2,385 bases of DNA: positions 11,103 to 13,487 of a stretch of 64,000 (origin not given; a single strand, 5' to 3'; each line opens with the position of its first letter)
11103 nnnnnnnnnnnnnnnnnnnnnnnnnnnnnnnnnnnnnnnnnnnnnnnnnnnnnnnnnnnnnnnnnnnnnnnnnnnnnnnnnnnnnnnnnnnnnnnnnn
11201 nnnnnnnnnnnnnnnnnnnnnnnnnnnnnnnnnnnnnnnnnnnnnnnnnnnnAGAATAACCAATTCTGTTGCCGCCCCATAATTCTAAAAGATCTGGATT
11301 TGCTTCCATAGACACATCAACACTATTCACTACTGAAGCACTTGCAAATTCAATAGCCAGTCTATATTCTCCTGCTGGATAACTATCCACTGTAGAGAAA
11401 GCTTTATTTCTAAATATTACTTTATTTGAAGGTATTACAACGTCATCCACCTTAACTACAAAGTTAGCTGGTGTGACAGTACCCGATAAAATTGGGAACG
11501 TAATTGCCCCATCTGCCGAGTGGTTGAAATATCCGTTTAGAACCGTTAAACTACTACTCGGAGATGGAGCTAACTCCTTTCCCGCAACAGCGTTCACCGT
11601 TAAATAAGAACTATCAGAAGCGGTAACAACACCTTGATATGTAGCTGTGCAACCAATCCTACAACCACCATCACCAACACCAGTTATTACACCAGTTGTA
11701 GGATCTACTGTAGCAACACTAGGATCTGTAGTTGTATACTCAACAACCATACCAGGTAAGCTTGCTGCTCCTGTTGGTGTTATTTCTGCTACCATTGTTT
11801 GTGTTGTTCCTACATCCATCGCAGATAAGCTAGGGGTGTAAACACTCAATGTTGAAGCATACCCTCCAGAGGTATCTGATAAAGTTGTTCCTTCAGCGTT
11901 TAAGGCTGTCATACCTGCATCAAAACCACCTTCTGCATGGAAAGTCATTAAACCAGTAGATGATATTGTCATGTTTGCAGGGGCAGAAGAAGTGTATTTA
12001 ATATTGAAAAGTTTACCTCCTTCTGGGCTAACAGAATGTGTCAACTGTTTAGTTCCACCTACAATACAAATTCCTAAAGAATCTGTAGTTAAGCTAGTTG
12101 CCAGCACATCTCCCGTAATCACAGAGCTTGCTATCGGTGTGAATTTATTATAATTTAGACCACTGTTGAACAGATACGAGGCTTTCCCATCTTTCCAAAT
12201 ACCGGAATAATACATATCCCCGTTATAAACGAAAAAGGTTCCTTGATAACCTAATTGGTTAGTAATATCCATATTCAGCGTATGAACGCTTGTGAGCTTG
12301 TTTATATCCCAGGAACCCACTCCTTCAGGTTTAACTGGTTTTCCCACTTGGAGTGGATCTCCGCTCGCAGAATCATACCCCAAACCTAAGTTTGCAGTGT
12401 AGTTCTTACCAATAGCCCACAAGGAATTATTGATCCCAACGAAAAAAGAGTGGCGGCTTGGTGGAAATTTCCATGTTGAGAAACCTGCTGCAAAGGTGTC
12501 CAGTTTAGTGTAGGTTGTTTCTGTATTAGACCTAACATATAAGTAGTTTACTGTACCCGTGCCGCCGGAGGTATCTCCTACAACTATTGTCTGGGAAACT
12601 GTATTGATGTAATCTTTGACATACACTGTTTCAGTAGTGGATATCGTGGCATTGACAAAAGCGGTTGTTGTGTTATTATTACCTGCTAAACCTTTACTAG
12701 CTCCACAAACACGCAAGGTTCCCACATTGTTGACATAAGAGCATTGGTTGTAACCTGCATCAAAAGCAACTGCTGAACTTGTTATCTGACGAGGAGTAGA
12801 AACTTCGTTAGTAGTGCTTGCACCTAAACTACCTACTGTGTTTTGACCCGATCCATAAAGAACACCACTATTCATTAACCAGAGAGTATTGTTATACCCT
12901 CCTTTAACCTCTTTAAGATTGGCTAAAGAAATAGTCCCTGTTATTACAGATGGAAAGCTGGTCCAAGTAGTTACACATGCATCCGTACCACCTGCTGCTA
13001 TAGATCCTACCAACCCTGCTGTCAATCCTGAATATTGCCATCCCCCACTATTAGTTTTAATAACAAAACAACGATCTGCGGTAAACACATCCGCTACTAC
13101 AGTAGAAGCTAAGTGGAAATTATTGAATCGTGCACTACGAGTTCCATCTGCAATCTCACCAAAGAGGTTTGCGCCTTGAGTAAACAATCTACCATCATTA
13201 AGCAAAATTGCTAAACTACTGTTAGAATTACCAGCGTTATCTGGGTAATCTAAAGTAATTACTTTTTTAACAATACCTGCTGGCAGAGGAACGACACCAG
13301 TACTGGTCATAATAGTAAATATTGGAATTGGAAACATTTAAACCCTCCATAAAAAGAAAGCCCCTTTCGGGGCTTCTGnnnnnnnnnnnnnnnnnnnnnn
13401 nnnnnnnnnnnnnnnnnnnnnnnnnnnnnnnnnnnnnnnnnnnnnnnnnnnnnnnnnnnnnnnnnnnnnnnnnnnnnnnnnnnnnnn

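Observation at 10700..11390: BspA-type leucine-rich repeats at the tip of a phage receptor-binding protein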

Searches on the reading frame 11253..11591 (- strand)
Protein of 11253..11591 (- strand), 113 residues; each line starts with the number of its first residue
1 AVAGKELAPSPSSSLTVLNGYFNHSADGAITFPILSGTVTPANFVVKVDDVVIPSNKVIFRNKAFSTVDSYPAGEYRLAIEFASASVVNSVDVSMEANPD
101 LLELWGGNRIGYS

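Call 8: search_protein_families(library=pfam, proteins=[window:11253-11591:-], max_evalue=10)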
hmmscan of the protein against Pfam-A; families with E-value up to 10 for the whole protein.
seq(113 aa): 1 family
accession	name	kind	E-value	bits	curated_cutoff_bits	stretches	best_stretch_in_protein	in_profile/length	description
PF22639.1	Gp18_dom_I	-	0.024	15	27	1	36-95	33-89/93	Tail sheath protein Gp18-like domain I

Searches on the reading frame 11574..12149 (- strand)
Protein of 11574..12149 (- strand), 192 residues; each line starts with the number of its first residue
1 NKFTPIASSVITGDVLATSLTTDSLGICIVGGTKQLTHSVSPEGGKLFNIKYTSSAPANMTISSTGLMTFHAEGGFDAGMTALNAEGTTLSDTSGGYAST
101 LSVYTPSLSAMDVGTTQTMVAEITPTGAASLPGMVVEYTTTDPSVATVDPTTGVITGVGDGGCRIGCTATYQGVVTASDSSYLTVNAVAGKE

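Call 8: search_protein_families(library=pfam, proteins=[window:11574-12149:-], max_evalue=10)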
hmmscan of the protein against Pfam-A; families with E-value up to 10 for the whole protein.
seq(192 aa): 2 families
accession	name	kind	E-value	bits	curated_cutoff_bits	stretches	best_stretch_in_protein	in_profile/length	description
PF02368.24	Big_2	-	1.9e-13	50.6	22.8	2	109-169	12-68/79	Bacterial Ig-like domain (group 2)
PF18957.6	RibLong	-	0.44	11.9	27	1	113-187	15-88/93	Long Rib domain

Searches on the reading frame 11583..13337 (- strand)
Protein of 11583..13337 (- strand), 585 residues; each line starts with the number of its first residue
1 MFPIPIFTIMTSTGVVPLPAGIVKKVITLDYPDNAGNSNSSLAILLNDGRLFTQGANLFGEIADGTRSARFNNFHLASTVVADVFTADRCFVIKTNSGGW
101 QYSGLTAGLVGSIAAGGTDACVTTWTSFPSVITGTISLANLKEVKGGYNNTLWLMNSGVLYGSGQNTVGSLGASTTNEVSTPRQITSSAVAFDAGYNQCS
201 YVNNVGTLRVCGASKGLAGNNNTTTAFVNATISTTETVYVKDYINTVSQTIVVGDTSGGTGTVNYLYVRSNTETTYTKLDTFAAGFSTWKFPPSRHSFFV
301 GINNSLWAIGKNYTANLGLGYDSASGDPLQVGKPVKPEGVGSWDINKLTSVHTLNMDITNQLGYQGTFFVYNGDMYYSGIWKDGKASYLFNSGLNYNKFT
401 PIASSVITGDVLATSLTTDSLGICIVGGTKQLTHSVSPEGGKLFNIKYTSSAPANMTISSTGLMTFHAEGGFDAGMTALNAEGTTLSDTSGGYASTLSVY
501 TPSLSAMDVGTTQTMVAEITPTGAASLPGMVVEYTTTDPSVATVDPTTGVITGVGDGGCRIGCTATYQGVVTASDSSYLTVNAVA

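Call 39: search_dna_similar(query=window:11583-13337:-, collection=phages, mode=protein, max_evalue=0.00001, max_rows=60, rows=spread)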
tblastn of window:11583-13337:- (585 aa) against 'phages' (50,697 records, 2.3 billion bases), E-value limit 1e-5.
Records with a match: 336; places in all: 355; records where one place covers at least 80% of the query: 95.
Best place of each record, by identity: >=99% 9; 95-99% 56; 80-90% 2; 60-80% 60; <60% 209.
By first word of the organism name: Escherichia 221; Salmonella 61; Campylobacter 20; Cronobacter 9; Phapecoctavirus 3; Klebsiella 3; Justusliebigvirus 3; Phage 3; Shigella 2; Enterobacter 2; and 9 more.
By host as written in the record: Escherichia coli 65; - 32; Escherichia coli K-12 MG1655 30; Campylobacter jejuni 19; Escherichia coli K-12 16; Salmonella enterica subsp. enterica serovar Enteritidis PT1 14; Escherichia sp. 10; Escherichia coli O157:H7 9; and 86 more.
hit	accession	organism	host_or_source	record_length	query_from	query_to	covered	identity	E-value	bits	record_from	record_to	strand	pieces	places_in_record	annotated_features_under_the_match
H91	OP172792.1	Escherichia phage ECO340P2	Shigella flexneri DA340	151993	1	585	100%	99.5%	0e+0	1070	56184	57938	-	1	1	hypothetical protein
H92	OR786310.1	Escherichia phage ETEC-TG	Enterotoxigenic Escherichia coli ETEC-TG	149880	1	585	100%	99.1%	0e+0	1068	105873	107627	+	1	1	tail protein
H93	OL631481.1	Escherichia phage ECML-183-2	Escherichia coli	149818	1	585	100%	98.8%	0e+0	1069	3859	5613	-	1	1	hypothetical protein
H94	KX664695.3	Escherichia phage ESCO5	Escherichia coli BEN 5202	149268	1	585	100%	98.6%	0e+0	1064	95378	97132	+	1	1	hypothetical protein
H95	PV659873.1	Escherichia phage WPEC1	Escherichia coli EC3.18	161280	1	585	100%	98.5%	0e+0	1057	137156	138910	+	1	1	tail protein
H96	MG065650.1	Campylobacter phage B15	Campylobacter jejuni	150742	1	585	100%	98.3%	0e+0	1062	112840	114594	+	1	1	record has no annotation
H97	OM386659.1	Escherichia phage vB_EcoM_ESCO37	Escherichia coli APEC BEN4358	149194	1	584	100%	97.9%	0e+0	1063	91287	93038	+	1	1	hypothetical protein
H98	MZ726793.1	Escherichia phage vB_EcoM_ASO2A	Escherichia coli O2 Strain ECL21443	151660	1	584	100%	97.4%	0e+0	1061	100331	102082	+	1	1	hypothetical protein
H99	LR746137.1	Escherichia phage vB_EcoM_UP17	-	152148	1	584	100%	97.3%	0e+0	1061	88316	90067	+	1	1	Hypothetical protein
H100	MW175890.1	Dompiswa phage TSP7_1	Columba livia domestica cloacal swab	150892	1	584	100%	97.1%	0e+0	1059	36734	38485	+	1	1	hypothetical protein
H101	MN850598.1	Escherichia phage nieznany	Escherichia coli K-12 MG1655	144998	1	584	100%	96.7%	0e+0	1057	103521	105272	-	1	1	hypothetical protein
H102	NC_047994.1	Klebsiella phage ZCKP1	Klebsiella pneumoniae KP/01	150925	1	584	100%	96.1%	0e+0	1053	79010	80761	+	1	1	tail protein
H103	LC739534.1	Escherichia phage phiWec181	Escherichia coli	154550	1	584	100%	76.7%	0e+0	844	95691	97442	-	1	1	hypothetical protein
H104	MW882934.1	Cronobacter phage EspYZU08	Cronobacter sakazakii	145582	1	583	100%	43.6%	1e-103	349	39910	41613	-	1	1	none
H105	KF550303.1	Escherichia phage 4MG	Escherichia coli K-12 subsr. MG1655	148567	1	583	100%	42.9%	5e-105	353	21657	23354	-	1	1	Ig domain-containing protein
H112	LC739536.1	Escherichia phage phiWec187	Escherichia coli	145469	411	584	30%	64.9%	3e-51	196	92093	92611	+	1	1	hypothetical protein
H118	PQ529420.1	Escherichia phage Eryne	Escherichia coli UTI89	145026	411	584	30%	63.8%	1e-50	194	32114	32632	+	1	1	tail protein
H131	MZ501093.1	Escherichia phage MaxBurger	Escherichia coli K-12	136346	1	195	33%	38.7%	4e-22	107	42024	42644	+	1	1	lateral tail fiber protein with intimin domain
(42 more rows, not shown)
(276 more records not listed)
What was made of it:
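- The propeller is conserved across Vequintavirinae and Stephanstirmvirinae (call 39).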

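Call 41: get_annotated_region(hit=H131, flank=9000)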
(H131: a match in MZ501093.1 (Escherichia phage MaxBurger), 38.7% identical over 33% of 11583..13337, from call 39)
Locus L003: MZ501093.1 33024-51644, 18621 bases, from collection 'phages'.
description: Escherichia phage MaxBurger, complete genome.
organism: Escherichia phage MaxBurger (NCBI taxid 2852026)
taxonomy: Viruses; Duplodnaviria; Heunggongvirae; Uroviricota; Caudoviricetes; Vequintavirinae; Vequintavirus
host: Escherichia coli K-12; source: sewage plant inflow; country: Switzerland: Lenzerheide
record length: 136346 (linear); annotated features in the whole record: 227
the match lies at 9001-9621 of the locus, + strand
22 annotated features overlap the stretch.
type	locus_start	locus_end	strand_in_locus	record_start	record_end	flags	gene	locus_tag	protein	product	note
CDS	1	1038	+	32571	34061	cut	-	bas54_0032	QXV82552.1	baseplate protein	-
CDS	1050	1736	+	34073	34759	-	-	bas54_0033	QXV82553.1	putative tail terminator protein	-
CDS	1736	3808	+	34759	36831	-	-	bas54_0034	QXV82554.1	lateral tail fiber protein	lateral tail fiber with glycosidase and deacetylase domains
CDS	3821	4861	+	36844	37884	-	-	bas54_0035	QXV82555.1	short tail fiber protein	-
CDS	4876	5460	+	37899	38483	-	-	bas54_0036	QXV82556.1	tail fiber chaperone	-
CDS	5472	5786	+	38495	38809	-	-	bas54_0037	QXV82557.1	hypothetical protein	-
CDS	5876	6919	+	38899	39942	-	-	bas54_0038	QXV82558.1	short tail fiber protein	-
CDS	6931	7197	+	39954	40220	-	-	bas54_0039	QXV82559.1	hypothetical protein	-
CDS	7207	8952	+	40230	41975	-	-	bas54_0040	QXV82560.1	lateral tail fiber protein with glycosidase domain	-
CDS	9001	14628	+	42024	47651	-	-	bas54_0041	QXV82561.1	lateral tail fiber protein with intimin domain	-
CDS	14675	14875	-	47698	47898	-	-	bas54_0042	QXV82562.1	hypothetical protein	-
CDS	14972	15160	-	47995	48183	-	-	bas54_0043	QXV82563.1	hypothetical protein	-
CDS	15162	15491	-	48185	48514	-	-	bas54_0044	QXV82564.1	hypothetical protein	-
CDS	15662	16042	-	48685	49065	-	-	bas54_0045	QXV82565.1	hypothetical protein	-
CDS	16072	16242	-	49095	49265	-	-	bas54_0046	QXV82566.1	hypothetical protein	-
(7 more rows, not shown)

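Call 54: get_annotated_region(hit=H105, flank=6000)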
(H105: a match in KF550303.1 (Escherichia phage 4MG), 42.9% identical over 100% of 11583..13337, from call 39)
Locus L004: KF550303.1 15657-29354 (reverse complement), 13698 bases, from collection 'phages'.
description: Enterobacteria phage 4MG, complete genome.
organism: Escherichia phage 4MG (NCBI taxid 1391428)
taxonomy: Viruses; Duplodnaviria; Heunggongvirae; Uroviricota; Caudoviricetes; Vequintavirinae; Seunavirus; Seunavirus 4MG
host: Escherichia coli K-12 subsr. MG1655; source: -; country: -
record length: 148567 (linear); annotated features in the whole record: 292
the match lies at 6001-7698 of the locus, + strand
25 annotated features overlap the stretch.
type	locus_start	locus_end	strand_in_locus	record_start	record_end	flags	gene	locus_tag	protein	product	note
CDS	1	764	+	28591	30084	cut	-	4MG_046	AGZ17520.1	putative baseplate component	-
CDS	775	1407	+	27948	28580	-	-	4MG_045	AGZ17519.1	hyphothetical protein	-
CDS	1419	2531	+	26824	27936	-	-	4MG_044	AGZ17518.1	putative tail fiber protein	-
CDS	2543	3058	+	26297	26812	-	-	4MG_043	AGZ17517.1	tail fiber assembly protein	-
CDS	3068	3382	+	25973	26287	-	-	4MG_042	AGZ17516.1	putative membrane protein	-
CDS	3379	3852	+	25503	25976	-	-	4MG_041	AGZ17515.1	putative membrane protein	-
CDS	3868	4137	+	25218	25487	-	-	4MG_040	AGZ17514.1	putative membrane protein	-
CDS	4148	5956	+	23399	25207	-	-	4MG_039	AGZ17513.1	putative tail fiber protein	-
CDS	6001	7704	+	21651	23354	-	-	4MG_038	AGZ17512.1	Ig domain-containing protein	-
CDS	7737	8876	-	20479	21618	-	-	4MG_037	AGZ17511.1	hyphothetical protein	-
CDS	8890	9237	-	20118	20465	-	-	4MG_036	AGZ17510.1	hyphothetical protein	-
CDS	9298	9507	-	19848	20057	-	-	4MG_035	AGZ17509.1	putative membrane protein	-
CDS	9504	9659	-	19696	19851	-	-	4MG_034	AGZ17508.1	hyphothetical protein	-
CDS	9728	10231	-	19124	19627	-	-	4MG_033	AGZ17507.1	hyphothetical protein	-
CDS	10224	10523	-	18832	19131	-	-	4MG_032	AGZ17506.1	hyphothetical protein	-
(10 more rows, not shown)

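Call 59: get_annotated_region(hit=H103, flank=1500)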
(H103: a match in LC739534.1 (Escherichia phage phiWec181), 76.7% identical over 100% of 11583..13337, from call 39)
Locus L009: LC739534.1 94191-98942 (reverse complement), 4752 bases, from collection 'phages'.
description: Escherichia phage phiWec181 DNA, complete genome.
organism: Escherichia phage phiWec181 (NCBI taxid 2992781)
taxonomy: Viruses; Duplodnaviria; Heunggongvirae; Uroviricota; Caudoviricetes; Stephanstirmvirinae; Phapecoctavirus
host: Escherichia coli; source: sewage from a pig farm; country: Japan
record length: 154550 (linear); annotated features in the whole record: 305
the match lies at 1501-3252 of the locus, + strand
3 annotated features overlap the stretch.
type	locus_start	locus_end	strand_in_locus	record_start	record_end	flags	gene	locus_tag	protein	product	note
CDS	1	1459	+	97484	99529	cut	-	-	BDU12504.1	hypothetical protein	-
CDS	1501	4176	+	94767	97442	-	-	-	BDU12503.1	hypothetical protein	-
CDS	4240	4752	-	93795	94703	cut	-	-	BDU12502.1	hypothetical protein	-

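Call 71: get_annotated_region(hit=H118, flank=7000)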
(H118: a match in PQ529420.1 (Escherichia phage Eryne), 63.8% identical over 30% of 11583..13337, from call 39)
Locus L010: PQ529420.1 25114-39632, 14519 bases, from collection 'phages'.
description: Escherichia phage Eryne, complete genome.
organism: Escherichia phage Eryne (NCBI taxid 3378211)
taxonomy: Viruses
host: Escherichia coli UTI89; source: -; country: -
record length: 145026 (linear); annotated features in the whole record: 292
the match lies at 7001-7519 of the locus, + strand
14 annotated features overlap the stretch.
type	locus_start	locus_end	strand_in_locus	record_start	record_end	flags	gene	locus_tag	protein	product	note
CDS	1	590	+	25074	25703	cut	-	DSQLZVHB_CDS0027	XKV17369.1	baseplate protein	tail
CDS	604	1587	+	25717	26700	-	-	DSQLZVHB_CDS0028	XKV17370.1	tail fiber protein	tail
CDS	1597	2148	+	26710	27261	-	-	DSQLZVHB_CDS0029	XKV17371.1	tail fiber assembly protein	tail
CDS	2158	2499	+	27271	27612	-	-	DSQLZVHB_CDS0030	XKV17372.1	lipoprotein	-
CDS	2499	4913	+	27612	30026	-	-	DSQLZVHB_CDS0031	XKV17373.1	colanic acid degradation protein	moron, auxiliary metabolic gene and host takeover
CDS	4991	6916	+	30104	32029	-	-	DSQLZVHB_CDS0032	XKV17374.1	tail fiber protein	tail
CDS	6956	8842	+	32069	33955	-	-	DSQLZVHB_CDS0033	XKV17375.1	tail protein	tail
CDS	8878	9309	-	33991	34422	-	-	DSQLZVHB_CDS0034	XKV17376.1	hypothetical protein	-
CDS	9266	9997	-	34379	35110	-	-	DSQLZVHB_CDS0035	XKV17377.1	DNA methyltransferase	-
CDS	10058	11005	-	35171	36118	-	-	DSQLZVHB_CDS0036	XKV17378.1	single strand DNA binding protein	DNA, RNA and nucleotide metabolism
CDS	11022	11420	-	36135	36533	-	-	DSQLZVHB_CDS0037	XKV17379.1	hypothetical protein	-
CDS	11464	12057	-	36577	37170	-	-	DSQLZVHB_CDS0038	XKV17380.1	nucleotidyltransferase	DNA, RNA and nucleotide metabolism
CDS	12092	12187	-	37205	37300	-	-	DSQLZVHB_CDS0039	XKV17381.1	hypothetical protein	-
CDS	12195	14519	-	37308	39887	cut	-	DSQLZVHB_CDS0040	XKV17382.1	DNA polymerase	DNA, RNA and nucleotide metabolism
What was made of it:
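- On Phage receptor-binding / tail fibre protein: The position is syntenic in three related phage groups (calls 41, 54, 71).
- Terminal-gene synteny is conserved across three phage subgroups (calls 41, 54, 71).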

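Call 73: search_protein_families(library=pfam, proteins=[L010:6956-8842:+], max_evalue=0.01)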
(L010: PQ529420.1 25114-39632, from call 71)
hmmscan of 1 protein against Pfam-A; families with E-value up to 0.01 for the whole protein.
L010:6956-8842:+ (628 aa): 2 families
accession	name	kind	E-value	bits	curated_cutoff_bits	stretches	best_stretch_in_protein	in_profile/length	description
PF02368.24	Big_2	-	9.7e-13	48.3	22.8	1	112-170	14-69/79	Bacterial Ig-like domain (group 2)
PF22359.2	Big-like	-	0.00084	20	27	1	137-164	3-30/48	Bacterial Ig-like domain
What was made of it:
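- Tried and rejected: Pfam gave no support (call 73).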

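Call 76: search_protein_families(library=phrogs, proteins=[L010:6956-8842:+], max_evalue=0.00001)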
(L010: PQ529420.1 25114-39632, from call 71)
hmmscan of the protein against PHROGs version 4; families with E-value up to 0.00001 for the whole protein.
L010:6956-8842:+ (628 aa): 9 families
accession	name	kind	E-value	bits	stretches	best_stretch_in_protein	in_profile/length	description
phrog_32204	-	tail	0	1198.8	1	1-628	1-655/655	tail protein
phrog_11922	-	tail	5.3e-94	317.5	1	2-324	382-574/870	tail protein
phrog_15324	-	tail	3.3e-39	135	2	452-626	910-1086/1393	tail sheath and receptor binding protein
phrog_28902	-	tail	1.3e-32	113.9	2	30-187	553-708/709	major tail protein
phrog_215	-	head and packaging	1.6e-32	114.2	1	10-206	217-413/491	structural protein with Ig domain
phrog_341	-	tail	2.5e-13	51.4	1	108-170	75-135/154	major tail protein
phrog_10059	-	unknown function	4.6e-11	43.1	1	92-174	180-251/345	-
phrog_885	-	tail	6.9e-08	32.8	0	10-86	196-275/338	major tail protein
phrog_1280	-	other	5.2e-06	27.2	0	15-83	164-231/248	Ig domain containing protein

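Call 77: get_annotated_region(hit=H112, flank=2500)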
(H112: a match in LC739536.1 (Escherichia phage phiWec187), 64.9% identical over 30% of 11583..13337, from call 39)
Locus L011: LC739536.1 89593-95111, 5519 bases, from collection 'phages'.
description: Escherichia phage phiWec187 DNA, complete genome.
organism: Escherichia phage phiWec187 (NCBI taxid 2992783)
taxonomy: Viruses; Duplodnaviria; Heunggongvirae; Uroviricota; Caudoviricetes; Stephanstirmvirinae; Justusliebigvirus
host: Escherichia coli; source: sewage from a pig farm; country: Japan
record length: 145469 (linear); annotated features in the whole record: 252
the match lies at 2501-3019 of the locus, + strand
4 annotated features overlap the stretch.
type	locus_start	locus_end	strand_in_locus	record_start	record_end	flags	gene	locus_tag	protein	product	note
CDS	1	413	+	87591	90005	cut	-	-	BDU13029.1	hypothetical protein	-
CDS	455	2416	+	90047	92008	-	-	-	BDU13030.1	hypothetical protein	-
CDS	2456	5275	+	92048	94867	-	-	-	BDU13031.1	hypothetical protein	-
CDS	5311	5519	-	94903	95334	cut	-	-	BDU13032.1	hypothetical protein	-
